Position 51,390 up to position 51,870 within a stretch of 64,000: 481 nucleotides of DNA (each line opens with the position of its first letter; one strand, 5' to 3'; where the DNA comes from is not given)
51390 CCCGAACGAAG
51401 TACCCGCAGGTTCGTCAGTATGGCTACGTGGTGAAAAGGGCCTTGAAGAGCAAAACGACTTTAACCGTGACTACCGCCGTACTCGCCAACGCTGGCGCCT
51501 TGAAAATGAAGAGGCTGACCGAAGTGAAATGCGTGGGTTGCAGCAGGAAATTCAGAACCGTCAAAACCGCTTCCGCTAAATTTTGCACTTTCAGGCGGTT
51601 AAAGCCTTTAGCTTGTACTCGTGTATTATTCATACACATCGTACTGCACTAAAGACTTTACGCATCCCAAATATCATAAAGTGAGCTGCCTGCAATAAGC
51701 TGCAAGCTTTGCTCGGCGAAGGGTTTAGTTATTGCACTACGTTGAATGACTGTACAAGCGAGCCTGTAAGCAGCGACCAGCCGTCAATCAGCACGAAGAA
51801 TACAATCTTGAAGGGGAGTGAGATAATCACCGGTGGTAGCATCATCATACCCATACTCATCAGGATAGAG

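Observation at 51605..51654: ~50 bp structured intergenic element present in two copies (second copy at 61389-61437)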

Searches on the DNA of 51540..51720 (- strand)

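Call 8: search_rna_families(source=window, start=51540, end=51720, threshold=evalue, max_evalue=10, show_alignments=3)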
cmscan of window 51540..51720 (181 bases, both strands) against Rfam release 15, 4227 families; matches with E-value up to 10: 0.
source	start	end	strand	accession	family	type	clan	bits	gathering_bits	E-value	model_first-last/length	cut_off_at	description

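Call 11: build_rna_model(alignment_id=A2, structure=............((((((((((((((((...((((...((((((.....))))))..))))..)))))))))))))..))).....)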
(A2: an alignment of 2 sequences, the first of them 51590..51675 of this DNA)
Model R1 built from alignment A2 (2 sequences, 86 columns); structure: as given.
model positions 86; base pairs 26; branch points 0; effective number of sequences 1.13; information 0.662 bits per position. Calibrated on 0.2 Mb of random sequence (short: E-values are rough).
structure used (alignment columns):
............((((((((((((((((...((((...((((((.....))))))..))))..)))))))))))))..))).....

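Call 12: search_with_rna_model(model_id=R1, source=window, filters=off, max_evalue=10, show_alignments=6)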
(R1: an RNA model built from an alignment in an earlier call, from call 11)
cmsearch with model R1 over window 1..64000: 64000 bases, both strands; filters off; matches with E-value up to 10: 15.
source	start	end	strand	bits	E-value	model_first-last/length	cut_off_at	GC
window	51590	51675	-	107.3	1.9e-23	1-86/86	no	0.4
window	61373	61458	-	104.6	8.5e-23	1-86/86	no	0.4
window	35187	35271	-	65.5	2.3e-13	1-86/86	no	0.42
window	61369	61454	+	23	0.0038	1-86/86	no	0.38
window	19667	19723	-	20.2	0.018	1-86/86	no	0.35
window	51585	51671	+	18.1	0.055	1-86/86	no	0.41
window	39601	39652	+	16.9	0.11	1-86/86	no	0.31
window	5869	5918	+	15.7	0.21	1-86/86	no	0.42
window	5873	5926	-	13.6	0.65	1-86/86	no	0.41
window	11676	11730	-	11.2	2.6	1-86/86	no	0.44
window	19663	19719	+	10.7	3.3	1-86/86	no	0.37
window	45396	45436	+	9.7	5.9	1-86/86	no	0.34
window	61136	61167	+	9.6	6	1-86/86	no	0.5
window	16293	16360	+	9.5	6.6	1-86/86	no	0.46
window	39386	39414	+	9.4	6.8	1-86/86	no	0.41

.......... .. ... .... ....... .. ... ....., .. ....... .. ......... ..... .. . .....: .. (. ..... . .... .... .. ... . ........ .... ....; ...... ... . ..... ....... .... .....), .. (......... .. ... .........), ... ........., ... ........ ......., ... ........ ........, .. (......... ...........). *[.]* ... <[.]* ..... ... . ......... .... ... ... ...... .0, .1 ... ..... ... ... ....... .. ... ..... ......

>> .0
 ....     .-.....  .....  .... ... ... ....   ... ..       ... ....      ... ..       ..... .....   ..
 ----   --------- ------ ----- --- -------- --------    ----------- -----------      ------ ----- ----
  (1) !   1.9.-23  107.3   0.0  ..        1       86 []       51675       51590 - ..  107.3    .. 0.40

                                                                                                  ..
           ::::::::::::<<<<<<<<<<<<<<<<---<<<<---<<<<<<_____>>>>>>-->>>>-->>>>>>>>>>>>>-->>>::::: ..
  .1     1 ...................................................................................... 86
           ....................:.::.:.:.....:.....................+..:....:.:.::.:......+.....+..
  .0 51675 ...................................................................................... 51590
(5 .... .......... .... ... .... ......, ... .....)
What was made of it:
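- Checked: It scores 65.5 bits, E = 2e-13, with a model built from the first two copies, and has a variant loop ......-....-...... (call 12).
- There are three copies in the window (call 12).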

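Call 17: search_with_rna_model(model_id=R1, sources=[L001, L002, L003, L004, L005], filters=off, max_evalue=0.01, show_alignments=0)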
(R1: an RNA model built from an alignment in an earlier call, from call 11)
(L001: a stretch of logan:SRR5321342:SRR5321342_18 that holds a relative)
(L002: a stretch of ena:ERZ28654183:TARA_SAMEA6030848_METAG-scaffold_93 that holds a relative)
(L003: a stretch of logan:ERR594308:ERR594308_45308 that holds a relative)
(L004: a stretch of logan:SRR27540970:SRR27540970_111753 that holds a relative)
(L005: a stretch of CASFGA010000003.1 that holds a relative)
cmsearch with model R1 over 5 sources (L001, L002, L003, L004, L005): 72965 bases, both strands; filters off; matches with E-value up to 0.01: 10.
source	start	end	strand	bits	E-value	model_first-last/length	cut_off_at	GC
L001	2036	2121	-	107.3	2.2e-23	1-86/86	no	0.4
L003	2036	2121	-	107.3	2.2e-23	1-86/86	no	0.4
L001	11819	11904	-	104.6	9.7e-23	1-86/86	no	0.4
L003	11819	11904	-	104.6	9.7e-23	1-86/86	no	0.4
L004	2726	2811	-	104.6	9.7e-23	1-86/86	no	0.4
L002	11819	11904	-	101.7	4.9e-22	1-86/86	no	0.41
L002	2035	2120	-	78.5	1.9e-16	1-86/86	no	0.49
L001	11815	11900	+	23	0.0043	1-86/86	no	0.38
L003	11815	11900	+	23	0.0043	1-86/86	no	0.38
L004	2722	2807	+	23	0.0043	1-86/86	no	0.38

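Call 20: search_with_rna_model(model_id=R1, sources=[L006, L007, L008, L009, L010, L011, L012, L013, L014, L015, L016, L017, L018, L019, L020, L021, L022, L023, L024, L025, L026, L027, L028, L029, L030, L031, L032, L033], max_evalue=1)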
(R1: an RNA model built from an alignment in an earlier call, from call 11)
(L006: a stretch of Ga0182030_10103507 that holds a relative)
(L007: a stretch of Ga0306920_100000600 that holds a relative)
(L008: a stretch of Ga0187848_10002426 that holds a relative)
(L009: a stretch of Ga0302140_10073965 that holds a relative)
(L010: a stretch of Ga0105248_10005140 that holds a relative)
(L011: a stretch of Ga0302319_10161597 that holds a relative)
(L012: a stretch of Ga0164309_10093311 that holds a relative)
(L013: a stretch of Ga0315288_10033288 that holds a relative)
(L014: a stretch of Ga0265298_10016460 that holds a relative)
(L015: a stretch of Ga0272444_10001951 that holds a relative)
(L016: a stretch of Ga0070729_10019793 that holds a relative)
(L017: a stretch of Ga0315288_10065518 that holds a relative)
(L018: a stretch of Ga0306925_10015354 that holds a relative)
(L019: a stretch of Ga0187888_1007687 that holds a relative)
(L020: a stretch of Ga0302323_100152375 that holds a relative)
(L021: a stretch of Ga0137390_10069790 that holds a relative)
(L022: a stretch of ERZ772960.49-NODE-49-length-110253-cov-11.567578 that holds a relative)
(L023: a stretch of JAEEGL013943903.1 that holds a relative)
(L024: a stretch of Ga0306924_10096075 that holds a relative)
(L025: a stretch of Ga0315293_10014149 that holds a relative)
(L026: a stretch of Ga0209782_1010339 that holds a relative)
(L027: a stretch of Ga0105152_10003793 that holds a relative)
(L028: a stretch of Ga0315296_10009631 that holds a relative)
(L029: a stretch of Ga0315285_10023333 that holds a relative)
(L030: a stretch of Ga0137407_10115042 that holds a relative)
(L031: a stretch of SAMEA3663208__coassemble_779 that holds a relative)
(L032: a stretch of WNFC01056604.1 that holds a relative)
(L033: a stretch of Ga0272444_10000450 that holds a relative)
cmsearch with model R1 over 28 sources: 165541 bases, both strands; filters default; matches with E-value up to 1: 0.
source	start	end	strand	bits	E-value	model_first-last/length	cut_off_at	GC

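Call 26: search_with_rna_model(model_id=R1, sources=[L034, L035, L036, L037, L038, L039, L040, L041, L042, L043, L044, L045], filters=off, max_evalue=1, show_alignments=0)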
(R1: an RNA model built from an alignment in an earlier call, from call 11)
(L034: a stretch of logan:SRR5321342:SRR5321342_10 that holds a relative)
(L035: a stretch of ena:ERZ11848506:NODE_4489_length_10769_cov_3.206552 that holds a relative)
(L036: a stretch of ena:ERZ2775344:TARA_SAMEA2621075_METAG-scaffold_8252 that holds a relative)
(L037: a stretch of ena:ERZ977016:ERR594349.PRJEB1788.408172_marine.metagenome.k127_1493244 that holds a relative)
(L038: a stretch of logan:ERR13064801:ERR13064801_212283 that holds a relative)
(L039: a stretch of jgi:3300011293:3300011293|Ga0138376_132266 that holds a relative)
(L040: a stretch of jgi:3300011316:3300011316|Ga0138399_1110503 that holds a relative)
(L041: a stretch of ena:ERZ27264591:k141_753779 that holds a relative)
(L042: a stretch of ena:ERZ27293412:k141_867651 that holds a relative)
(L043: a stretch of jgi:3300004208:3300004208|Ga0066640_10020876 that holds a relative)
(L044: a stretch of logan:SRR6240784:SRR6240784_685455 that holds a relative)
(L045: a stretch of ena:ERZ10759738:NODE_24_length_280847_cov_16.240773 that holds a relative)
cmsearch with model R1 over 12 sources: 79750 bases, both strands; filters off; matches with E-value up to 1: 8.
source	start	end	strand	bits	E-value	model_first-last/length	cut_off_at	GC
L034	11309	11393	-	65.5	2.8e-13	1-86/86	no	0.42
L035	6339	6423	-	65.5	2.8e-13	1-86/86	no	0.42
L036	6339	6423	-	65.5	2.8e-13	1-86/86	no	0.42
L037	2777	2861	-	65.5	2.8e-13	1-86/86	no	0.42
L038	1479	1563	-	65.5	2.8e-13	1-86/86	no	0.42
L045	11802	11903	-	23.7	0.0031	1-86/86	no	0.43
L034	15723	15774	+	16.9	0.13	1-86/86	no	0.31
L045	12089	12190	+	16.1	0.21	1-86/86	no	0.48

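Call 40: search_with_rna_model(model_id=R1, sources=[L166, L167, L045], filters=off, max_evalue=5, show_alignments=4)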
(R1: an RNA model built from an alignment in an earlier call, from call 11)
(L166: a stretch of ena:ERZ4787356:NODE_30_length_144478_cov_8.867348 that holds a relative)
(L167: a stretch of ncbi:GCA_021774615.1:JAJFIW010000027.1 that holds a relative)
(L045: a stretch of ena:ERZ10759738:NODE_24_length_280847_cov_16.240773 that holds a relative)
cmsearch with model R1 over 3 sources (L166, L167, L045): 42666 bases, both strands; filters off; matches with E-value up to 5: 3.
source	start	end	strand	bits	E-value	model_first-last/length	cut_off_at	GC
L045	11802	11903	-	23.7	0.0017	1-86/86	no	0.43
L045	12089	12190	+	16.1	0.11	1-86/86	no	0.48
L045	1946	2047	+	10.5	2.4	1-86/86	no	0.51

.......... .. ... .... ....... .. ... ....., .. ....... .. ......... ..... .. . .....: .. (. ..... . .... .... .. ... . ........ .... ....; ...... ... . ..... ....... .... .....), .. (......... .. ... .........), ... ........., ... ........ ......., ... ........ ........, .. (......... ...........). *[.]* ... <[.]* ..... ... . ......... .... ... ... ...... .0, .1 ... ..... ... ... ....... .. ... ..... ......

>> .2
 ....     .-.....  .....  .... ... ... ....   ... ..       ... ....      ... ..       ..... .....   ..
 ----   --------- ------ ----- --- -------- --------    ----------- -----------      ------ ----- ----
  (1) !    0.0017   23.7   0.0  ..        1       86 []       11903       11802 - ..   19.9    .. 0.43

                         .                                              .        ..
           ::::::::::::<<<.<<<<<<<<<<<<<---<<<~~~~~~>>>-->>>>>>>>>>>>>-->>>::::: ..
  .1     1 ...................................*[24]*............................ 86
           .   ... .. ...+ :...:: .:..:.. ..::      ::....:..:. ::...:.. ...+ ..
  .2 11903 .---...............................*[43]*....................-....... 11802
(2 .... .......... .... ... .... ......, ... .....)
